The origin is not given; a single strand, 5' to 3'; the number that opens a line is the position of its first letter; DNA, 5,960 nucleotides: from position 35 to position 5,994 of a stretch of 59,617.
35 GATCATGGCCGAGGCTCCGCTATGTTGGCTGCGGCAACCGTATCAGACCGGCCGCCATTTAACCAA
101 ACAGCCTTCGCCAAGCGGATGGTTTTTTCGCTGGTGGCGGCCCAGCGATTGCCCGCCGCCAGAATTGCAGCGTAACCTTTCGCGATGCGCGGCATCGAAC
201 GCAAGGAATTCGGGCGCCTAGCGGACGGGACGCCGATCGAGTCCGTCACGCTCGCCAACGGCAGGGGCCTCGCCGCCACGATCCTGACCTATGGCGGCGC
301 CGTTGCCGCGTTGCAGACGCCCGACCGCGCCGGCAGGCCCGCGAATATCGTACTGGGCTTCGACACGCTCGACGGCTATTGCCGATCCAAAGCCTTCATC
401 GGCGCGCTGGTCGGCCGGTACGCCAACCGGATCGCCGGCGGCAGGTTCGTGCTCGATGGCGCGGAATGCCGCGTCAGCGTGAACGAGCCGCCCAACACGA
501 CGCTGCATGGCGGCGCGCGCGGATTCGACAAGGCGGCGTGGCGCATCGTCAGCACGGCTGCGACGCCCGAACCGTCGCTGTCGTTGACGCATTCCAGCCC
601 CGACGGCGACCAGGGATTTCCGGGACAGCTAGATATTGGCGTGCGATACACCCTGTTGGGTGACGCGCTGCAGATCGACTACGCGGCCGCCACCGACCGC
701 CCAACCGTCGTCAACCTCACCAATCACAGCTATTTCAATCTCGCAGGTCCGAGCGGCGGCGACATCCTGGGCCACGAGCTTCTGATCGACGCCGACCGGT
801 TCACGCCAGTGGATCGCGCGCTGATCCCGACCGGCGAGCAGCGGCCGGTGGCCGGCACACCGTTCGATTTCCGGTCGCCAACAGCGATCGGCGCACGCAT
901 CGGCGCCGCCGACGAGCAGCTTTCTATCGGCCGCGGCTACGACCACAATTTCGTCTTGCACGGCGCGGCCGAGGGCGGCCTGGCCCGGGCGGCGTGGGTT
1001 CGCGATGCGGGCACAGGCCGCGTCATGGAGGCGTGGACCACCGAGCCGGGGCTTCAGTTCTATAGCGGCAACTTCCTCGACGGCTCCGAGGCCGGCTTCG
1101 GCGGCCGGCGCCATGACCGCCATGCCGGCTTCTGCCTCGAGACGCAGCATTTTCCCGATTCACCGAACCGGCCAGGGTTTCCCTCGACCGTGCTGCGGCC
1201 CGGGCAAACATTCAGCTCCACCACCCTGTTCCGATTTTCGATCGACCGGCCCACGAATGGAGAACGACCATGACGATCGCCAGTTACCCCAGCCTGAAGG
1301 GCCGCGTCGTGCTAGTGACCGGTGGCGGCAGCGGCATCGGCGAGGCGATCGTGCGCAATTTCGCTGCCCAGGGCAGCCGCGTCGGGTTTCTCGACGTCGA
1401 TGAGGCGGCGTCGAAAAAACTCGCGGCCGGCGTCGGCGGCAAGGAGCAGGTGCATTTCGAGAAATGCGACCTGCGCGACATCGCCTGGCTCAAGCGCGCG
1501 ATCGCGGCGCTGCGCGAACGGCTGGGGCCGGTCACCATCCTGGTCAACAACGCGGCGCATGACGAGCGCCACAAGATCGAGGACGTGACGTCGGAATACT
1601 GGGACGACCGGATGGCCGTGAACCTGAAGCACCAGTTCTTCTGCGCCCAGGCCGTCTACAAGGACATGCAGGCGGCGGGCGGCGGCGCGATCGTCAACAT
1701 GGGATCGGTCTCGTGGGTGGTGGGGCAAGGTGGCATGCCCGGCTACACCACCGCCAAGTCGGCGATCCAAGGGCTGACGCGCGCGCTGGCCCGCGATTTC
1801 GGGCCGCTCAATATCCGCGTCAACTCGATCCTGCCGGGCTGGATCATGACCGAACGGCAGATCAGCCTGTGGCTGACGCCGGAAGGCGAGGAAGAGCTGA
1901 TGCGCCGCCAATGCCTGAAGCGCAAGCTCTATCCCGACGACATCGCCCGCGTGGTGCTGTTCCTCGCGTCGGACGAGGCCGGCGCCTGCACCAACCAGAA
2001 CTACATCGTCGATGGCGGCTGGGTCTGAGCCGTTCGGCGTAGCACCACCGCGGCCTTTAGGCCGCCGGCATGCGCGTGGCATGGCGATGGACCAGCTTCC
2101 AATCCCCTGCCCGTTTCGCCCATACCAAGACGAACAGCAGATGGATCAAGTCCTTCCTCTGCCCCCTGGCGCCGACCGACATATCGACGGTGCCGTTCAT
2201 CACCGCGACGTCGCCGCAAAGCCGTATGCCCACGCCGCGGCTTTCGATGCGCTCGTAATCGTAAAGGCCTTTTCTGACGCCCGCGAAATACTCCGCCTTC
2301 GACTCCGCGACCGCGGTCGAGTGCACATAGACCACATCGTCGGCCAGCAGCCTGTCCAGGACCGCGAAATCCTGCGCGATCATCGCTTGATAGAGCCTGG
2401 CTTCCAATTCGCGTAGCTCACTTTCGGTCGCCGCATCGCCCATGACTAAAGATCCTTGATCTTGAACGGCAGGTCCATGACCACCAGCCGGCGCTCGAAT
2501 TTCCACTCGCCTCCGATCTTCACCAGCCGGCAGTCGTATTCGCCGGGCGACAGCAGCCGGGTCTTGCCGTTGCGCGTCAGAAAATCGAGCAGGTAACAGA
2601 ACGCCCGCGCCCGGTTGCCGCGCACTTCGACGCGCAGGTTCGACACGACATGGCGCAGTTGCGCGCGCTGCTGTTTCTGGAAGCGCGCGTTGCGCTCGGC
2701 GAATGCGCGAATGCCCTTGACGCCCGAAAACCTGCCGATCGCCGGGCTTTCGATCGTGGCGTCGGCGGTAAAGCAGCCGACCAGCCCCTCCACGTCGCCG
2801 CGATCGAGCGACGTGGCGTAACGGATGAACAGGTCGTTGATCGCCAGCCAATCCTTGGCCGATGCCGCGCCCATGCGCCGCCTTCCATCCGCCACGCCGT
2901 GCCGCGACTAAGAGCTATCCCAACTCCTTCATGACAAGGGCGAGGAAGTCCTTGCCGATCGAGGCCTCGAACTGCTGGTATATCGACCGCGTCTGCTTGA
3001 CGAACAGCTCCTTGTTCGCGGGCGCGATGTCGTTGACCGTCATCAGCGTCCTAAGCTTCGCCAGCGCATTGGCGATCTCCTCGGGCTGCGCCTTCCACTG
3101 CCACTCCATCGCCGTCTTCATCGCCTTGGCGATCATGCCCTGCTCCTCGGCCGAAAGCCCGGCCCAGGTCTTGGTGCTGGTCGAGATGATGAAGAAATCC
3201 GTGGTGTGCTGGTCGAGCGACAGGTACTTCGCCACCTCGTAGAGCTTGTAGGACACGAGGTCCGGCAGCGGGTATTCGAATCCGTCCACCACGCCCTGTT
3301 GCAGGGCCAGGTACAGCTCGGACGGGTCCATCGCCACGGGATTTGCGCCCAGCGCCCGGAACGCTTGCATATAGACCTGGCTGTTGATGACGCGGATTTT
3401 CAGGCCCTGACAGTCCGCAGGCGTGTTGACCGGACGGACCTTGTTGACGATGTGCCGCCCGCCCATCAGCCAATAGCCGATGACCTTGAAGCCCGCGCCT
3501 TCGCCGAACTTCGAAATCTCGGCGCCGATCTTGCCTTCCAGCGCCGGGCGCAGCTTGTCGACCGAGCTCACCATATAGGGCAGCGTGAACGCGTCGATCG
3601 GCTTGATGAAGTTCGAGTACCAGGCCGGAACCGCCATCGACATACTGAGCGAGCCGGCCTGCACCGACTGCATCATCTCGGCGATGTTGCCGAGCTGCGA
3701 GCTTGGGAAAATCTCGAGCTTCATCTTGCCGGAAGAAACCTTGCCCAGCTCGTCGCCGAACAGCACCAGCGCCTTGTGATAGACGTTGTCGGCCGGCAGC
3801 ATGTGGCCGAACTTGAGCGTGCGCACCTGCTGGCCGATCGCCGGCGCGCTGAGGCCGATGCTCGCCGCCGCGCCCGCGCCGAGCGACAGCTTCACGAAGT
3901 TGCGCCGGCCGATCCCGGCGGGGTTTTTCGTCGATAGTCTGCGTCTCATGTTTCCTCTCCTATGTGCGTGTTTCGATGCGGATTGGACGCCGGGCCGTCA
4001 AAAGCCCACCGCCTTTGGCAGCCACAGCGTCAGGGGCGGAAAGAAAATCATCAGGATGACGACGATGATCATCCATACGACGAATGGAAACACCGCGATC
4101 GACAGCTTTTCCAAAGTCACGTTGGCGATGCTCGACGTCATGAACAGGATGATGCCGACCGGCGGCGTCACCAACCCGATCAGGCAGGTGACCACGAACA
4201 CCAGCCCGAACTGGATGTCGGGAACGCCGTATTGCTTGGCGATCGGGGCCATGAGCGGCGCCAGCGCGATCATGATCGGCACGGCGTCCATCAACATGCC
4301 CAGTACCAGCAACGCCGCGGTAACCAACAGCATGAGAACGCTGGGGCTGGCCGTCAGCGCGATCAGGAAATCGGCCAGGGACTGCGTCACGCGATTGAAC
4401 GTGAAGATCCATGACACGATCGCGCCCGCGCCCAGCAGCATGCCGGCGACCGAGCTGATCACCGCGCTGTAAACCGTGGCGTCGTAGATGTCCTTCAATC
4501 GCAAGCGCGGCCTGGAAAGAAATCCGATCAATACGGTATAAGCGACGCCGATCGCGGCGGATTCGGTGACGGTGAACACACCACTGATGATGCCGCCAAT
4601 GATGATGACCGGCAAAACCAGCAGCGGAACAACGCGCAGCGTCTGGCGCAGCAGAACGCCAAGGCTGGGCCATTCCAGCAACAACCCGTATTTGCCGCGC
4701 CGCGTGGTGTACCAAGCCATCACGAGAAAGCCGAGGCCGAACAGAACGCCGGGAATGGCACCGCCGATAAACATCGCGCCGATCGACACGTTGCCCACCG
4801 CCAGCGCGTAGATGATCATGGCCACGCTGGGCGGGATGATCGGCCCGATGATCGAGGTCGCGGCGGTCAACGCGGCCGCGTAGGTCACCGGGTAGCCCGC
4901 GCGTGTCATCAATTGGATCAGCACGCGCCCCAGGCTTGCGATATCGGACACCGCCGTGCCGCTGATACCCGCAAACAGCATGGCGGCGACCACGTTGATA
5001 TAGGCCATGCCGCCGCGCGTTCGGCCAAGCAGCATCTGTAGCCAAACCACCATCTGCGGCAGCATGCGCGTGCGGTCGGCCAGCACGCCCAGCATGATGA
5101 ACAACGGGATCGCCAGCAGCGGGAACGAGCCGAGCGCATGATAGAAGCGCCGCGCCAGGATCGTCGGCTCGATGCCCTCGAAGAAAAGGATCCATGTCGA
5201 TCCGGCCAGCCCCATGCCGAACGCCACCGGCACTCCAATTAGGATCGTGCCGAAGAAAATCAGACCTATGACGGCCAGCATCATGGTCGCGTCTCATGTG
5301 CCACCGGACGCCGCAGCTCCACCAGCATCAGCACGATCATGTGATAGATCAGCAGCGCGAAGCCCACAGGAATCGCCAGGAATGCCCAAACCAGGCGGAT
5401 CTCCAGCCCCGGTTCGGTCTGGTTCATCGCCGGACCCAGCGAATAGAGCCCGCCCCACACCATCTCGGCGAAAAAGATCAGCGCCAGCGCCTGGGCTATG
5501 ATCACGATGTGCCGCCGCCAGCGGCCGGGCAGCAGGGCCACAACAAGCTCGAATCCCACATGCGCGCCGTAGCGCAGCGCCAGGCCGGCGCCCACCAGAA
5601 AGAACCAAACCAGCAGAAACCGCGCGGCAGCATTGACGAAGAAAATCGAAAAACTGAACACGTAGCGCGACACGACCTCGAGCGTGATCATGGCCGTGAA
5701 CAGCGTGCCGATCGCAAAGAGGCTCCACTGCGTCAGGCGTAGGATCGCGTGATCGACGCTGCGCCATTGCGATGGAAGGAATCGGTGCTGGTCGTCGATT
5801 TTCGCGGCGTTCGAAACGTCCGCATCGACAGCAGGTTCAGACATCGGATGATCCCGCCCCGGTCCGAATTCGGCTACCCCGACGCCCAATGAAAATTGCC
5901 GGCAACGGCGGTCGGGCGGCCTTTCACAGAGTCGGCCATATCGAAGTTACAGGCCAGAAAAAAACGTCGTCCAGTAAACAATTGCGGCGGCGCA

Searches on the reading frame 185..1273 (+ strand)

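Call 34: search_protein_families(library=pfam, max_evalue=0.000001, proteins=[window:185-1273:+])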
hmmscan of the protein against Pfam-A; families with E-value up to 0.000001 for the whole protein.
window:185-1273:+ (362 aa): 1 family
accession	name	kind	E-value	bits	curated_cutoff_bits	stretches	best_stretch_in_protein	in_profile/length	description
PF01263.26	Aldose_epim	-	3.6e-88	296.3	27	1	20-349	2-298/299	Aldose 1-epimerase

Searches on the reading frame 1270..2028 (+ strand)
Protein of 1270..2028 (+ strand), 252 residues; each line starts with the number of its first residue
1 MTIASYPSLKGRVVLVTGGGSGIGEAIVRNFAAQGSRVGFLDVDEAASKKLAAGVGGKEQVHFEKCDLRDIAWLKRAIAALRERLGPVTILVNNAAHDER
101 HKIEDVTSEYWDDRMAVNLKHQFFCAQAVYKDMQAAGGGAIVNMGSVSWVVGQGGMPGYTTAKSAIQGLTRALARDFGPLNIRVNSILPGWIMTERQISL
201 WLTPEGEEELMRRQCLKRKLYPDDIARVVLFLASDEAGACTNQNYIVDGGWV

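Call 34: search_protein_families(library=pfam, max_evalue=0.000001, proteins=[window:1270-2028:+])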
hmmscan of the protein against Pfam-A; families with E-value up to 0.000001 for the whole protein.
window:1270-2028:+ (252 aa): 3 families
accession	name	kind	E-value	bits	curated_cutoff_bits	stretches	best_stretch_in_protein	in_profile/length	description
PF13561.12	adh_short_C2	-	5.7e-55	186.9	27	1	21-251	6-235/236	Enoyl-(Acyl carrier protein) reductase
PF00106.31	adh_short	-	2e-47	161.6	26.6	1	12-199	1-189/195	short chain dehydrogenase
PF08659.16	KR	-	6.6e-09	36.4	22.6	1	14-173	3-163/180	KR domain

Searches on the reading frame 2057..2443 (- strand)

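Call 34: search_protein_families(library=pfam, max_evalue=0.000001, proteins=[window:2057-2443:-])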
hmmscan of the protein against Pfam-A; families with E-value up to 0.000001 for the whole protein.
window:2057-2443:- (128 aa): 3 families
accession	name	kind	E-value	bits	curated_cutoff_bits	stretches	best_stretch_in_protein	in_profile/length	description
PF14534.12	DUF4440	-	3.4e-19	69.7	25.2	1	10-117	1-107/107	Domain of unknown function (DUF4440)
PF13474.12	SnoaL_3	-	1.8e-11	44.9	22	1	12-125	3-118/121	SnoaL-like domain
PF12680.13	SnoaL_2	-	3.6e-07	31.2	27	1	16-115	3-99/102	SnoaL-like domain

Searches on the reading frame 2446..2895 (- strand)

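Call 34: search_protein_families(library=pfam, max_evalue=0.000001, proteins=[window:2446-2895:-])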
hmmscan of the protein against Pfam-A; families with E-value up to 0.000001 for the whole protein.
window:2446-2895:- (149 aa): 2 families
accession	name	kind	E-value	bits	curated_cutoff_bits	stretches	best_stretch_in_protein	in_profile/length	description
PF13577.12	SnoaL_4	-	1.3e-23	83.8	24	1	13-136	3-125/126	SnoaL-like domain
PF12680.13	SnoaL_2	-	7.2e-08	33.4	27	1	25-85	3-62/102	SnoaL-like domain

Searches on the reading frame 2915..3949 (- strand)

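Call 34: search_protein_families(library=pfam, max_evalue=0.000001, proteins=[window:2915-3949:-])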
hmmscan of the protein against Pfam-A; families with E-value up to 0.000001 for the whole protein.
window:2915-3949:- (344 aa): 1 family
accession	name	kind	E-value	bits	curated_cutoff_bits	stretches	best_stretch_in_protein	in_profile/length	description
PF03480.18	DctP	-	2.2e-71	240.9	23.4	1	47-328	1-284/286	Bacterial extracellular solute-binding protein, family 7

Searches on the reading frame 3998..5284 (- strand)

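Call 34: search_protein_families(library=pfam, max_evalue=0.000001, proteins=[window:3998-5284:-])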
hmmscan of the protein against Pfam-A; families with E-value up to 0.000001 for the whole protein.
window:3998-5284:- (428 aa): 1 family
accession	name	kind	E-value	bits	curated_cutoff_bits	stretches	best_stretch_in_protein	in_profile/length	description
PF06808.19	DctM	-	3.6e-97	326.2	23.8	1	9-417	3-412/413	Tripartite ATP-independent periplasmic transporter, DctM component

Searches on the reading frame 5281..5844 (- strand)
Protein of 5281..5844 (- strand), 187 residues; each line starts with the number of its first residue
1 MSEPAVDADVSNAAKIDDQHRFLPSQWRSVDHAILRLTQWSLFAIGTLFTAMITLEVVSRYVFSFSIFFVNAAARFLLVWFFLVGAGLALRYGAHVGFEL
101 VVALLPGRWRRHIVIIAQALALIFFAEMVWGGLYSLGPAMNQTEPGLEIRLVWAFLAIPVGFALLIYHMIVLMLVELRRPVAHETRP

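Call 34: search_protein_families(library=pfam, max_evalue=0.000001, proteins=[window:5281-5844:-])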
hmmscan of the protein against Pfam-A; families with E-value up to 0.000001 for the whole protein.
window:5281-5844:- (187 aa): 1 family
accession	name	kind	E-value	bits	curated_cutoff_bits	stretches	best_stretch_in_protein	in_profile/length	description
PF04290.18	DctQ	-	7.5e-26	91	28.3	1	50-178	2-131/132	Tripartite ATP-independent periplasmic transporters, DctQ component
